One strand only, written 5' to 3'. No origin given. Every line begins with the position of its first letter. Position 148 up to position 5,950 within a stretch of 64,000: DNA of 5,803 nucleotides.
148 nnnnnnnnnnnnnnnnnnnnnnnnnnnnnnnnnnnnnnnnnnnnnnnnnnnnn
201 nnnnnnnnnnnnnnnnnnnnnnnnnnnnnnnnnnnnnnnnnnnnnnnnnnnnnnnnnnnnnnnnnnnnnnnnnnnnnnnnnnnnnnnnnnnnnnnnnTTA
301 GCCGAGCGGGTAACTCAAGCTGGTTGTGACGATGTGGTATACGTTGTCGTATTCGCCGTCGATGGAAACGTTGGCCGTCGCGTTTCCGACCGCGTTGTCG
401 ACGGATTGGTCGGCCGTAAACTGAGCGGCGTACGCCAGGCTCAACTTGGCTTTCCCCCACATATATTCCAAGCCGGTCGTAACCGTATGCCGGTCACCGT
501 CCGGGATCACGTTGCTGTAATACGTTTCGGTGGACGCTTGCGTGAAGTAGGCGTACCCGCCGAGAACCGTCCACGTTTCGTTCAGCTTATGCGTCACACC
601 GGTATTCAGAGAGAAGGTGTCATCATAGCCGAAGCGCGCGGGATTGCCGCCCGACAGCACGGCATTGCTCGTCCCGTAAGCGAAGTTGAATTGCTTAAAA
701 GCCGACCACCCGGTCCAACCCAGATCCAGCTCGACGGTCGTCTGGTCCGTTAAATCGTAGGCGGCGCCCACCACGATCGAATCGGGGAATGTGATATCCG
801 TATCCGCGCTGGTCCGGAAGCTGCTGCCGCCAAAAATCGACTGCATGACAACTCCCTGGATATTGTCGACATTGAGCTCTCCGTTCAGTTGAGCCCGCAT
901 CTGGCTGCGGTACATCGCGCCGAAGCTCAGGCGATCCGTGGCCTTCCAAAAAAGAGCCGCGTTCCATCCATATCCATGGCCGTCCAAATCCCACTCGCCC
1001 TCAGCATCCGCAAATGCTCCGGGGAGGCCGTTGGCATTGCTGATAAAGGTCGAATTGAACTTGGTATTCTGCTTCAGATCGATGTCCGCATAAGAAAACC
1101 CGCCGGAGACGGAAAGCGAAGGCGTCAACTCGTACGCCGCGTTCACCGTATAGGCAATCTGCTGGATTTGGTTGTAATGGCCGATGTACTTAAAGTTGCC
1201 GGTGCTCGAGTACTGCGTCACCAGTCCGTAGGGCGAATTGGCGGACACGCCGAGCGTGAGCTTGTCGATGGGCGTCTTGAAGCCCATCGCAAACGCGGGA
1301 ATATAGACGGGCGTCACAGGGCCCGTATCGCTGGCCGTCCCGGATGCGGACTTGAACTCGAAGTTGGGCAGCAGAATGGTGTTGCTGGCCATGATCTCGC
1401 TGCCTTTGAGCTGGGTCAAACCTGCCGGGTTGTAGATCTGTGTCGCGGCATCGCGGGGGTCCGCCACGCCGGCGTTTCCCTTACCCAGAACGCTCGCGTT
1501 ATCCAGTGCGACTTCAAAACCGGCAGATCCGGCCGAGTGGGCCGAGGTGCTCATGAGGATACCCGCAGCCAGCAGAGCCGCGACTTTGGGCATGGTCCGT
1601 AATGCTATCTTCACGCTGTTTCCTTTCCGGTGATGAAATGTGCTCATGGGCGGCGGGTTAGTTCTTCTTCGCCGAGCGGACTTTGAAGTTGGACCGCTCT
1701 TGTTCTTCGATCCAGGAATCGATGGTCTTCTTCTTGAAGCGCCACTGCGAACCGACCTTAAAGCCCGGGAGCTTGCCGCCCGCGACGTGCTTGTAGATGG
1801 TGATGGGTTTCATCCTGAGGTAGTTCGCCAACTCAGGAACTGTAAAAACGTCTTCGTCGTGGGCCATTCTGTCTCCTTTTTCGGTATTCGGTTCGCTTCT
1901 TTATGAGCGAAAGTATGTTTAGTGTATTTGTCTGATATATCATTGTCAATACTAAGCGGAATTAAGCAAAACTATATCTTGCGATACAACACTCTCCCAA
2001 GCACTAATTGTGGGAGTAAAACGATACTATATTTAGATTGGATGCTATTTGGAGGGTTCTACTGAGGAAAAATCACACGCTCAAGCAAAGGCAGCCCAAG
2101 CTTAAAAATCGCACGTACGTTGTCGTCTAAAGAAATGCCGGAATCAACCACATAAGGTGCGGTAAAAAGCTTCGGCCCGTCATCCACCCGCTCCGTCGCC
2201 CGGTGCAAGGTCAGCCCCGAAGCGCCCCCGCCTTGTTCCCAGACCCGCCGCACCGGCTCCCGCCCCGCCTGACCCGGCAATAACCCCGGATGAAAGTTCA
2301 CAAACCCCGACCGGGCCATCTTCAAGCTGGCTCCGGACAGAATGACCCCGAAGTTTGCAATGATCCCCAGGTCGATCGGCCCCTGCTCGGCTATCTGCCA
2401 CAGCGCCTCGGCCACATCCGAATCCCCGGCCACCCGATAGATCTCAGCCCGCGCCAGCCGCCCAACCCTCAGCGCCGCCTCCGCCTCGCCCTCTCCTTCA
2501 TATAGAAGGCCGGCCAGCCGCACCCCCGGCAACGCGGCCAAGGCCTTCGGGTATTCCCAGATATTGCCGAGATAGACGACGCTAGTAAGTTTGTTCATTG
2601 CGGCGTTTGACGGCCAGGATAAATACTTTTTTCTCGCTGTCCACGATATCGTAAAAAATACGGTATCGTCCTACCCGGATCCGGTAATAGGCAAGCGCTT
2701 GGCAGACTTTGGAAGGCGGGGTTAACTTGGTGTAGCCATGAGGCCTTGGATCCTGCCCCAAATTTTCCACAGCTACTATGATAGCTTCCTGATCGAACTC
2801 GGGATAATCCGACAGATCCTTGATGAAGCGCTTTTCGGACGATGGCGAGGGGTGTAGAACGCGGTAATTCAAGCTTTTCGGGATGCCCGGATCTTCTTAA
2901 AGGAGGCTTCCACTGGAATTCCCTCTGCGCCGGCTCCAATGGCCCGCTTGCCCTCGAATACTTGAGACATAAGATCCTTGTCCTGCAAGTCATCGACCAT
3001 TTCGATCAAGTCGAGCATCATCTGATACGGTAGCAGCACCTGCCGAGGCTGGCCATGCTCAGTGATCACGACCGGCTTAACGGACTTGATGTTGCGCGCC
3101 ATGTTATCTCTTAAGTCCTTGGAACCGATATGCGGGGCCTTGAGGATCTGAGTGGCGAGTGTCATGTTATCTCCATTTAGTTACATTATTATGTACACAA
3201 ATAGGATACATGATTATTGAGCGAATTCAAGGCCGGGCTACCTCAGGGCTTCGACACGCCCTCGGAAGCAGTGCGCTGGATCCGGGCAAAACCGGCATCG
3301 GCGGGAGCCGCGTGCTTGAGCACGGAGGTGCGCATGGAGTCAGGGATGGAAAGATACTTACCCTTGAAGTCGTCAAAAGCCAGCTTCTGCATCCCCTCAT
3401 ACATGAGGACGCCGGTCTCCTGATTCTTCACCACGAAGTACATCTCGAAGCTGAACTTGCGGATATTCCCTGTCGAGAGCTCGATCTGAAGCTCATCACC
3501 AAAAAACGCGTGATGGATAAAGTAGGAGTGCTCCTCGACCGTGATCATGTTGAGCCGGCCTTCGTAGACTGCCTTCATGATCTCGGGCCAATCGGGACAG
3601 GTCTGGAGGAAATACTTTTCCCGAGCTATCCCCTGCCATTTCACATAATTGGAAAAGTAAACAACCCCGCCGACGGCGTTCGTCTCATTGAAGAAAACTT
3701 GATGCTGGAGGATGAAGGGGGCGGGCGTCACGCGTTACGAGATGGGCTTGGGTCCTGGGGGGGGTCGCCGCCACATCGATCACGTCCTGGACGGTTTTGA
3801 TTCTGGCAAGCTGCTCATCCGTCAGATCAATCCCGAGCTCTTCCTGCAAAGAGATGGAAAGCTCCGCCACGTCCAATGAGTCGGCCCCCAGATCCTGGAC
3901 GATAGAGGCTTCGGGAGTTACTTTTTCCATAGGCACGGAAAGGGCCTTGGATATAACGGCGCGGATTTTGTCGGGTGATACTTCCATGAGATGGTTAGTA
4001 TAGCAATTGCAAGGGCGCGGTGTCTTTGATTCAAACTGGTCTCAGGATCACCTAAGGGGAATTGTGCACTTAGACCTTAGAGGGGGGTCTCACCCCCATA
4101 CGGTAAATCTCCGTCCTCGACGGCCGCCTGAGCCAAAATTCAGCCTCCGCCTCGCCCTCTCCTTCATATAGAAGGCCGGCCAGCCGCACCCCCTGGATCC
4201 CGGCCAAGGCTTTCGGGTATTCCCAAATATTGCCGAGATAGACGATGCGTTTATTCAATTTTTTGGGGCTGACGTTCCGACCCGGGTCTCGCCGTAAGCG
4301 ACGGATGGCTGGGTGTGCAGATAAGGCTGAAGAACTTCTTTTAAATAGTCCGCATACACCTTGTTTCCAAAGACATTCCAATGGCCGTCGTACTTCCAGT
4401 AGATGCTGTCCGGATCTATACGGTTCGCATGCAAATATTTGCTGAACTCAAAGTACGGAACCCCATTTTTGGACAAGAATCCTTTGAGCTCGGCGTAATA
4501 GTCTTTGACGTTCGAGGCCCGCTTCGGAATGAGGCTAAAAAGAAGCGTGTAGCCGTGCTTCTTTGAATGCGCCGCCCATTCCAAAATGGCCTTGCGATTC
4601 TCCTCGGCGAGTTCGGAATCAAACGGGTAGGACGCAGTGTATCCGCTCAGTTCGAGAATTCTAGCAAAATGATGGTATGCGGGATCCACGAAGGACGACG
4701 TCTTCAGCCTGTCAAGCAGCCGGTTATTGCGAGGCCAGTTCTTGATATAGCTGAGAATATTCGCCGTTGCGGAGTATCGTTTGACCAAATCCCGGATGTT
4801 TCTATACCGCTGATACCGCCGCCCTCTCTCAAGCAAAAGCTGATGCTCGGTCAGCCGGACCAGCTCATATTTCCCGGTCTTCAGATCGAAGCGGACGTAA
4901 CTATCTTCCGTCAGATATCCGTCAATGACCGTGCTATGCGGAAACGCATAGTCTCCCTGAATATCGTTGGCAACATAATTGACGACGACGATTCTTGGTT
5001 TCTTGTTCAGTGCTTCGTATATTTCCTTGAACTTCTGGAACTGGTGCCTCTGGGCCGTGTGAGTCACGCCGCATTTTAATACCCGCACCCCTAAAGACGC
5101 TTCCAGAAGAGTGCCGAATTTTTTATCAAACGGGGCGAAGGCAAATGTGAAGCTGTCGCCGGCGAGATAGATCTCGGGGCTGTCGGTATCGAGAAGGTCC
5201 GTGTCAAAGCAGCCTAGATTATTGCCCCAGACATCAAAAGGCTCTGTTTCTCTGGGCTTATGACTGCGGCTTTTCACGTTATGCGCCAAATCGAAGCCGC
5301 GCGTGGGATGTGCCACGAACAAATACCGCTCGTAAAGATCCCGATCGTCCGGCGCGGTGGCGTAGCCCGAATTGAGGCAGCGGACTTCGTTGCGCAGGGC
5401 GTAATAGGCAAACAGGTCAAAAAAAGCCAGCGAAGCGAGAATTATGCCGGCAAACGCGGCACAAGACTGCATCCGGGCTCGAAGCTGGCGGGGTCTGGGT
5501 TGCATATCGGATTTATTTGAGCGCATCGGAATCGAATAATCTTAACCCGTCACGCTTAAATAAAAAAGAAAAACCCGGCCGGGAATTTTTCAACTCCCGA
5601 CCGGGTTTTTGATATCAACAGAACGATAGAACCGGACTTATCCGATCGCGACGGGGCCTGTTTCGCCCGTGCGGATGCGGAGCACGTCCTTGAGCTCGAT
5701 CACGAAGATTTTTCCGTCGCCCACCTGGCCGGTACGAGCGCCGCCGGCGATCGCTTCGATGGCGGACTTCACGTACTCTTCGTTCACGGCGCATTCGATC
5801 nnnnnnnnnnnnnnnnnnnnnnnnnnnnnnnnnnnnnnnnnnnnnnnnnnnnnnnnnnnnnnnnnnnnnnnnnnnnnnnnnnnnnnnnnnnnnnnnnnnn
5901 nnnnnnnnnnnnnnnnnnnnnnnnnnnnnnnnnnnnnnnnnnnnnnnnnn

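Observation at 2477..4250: Lower-GC TA / thioesterase / ACP cassette inserted between two direct copies of the formyltransferase 5' end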

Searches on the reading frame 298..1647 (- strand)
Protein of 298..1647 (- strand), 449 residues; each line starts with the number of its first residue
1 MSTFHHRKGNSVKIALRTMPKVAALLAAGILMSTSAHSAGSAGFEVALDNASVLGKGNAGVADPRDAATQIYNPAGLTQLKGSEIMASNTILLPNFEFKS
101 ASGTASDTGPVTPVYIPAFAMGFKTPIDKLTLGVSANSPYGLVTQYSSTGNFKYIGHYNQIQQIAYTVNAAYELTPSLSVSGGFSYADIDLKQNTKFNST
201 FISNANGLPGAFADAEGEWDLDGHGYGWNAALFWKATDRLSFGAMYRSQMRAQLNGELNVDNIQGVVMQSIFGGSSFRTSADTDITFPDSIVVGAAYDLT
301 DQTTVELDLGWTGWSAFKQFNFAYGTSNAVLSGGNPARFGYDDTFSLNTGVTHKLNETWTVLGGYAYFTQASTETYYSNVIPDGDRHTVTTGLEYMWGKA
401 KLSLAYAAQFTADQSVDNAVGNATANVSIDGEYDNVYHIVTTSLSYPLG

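Call 6: search_protein_families(library=pfam, proteins=[window:298-1647:-], max_evalue=0.01)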
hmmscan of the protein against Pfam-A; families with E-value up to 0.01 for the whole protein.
window:298-1647:- (449 aa): 2 families
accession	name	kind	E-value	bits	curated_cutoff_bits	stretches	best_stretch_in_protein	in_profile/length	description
PF03349.22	Toluene_X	-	7.7e-53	179.9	29.7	1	35-446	4-419/421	Outer membrane protein transport protein (OMPP1/FadL/TodX)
PF10677.15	DUF2490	-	0.00019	21.7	29.8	0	343-373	35-60/186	Protein of unknown function (DUF2490)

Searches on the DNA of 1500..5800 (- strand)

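Call 52: search_rna_families(source=window, start=1500, end=5800, threshold=evalue, max_evalue=1)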
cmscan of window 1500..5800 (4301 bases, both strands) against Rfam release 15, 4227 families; matches with E-value up to 1: 0.
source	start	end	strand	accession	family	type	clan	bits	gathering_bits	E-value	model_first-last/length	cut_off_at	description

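Call 54: search_dna_similar(query=window:2400-4300:-, collection=plasmids, mode=distant, max_rows=10)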
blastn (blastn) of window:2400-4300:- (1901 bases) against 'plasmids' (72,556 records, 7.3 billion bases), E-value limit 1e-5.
No match.

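Call 55: search_dna_similar(query=window:2400-4300:-, collection=phages, mode=distant, max_rows=10)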
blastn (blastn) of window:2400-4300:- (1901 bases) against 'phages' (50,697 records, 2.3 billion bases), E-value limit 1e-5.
No match.

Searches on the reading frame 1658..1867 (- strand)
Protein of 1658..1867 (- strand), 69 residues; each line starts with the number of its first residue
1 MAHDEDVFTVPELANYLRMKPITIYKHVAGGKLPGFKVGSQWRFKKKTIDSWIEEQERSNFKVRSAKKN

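Call 6: search_protein_families(library=pfam, proteins=[window:1658-1867:-], max_evalue=0.01)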
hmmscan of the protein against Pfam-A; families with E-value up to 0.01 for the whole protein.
window:1658-1867:- (69 aa): 2 families
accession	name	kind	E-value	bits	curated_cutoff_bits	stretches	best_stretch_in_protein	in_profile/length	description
PF12728.13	HTH_17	-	1.2e-14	54.8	27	1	8-56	2-50/51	Helix-turn-helix domain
PF13031.12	DUF3892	-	0.0066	17.3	22.3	1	24-68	5-50/71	Protein of unknown function (DUF3892)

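Call 48: find_related_loci(query=window:1658-1867:-, collection=metagenome_contigs, flank=10000)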
Query window:1658-1867:- (69 aa) in metagenome_contigs; peptide patterns used: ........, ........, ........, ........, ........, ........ (x = any residue, [..] = any of these).
154 stretches matched a pattern; 26 encode a relative of the query (tblastn E <= 1e-3); 26 distinct loci.
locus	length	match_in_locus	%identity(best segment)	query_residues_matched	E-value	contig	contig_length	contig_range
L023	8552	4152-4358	99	1-69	3e-44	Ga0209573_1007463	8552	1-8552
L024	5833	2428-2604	78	4-62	1e-29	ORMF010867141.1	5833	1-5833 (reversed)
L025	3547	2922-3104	74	1-61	2e-28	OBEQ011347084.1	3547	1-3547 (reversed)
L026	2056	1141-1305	47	2-56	1e-15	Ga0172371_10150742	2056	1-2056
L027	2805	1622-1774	49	7-57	1e-14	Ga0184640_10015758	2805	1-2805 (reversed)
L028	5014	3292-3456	44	1-55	3e-14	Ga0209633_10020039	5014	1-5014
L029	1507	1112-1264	49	7-57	3e-14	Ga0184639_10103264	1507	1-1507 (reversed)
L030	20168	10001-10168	43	5-60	5e-14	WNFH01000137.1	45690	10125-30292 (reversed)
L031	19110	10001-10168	43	5-60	5e-14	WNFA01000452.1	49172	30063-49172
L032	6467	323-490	43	5-60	5e-14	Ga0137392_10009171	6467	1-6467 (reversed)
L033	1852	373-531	47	5-57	6e-14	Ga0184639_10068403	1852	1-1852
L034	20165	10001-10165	42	5-59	3e-13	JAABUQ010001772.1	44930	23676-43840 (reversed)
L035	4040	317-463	41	8-56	1e-12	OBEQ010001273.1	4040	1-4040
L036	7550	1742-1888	41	8-56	3e-12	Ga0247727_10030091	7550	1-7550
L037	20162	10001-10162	41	5-58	7e-12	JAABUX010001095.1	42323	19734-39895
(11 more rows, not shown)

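Call 56: search_protein_families(library=ncbifam, proteins=[window:1658-1867:-], max_evalue=0.001)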
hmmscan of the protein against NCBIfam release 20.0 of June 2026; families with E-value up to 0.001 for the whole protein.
window:1658-1867:- (69 aa): 2 families
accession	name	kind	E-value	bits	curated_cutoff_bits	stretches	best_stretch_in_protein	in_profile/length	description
NF047737.1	antiphage_MADS1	equivalog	1.7e-18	66.6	80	1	6-53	2-49/49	methylation-associated defense system helix-turn-helix domain-containing protein MAD1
TIGR01764.1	excise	domain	9.7e-12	45.1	28.8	1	8-54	2-48/49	excisionase family DNA-binding protein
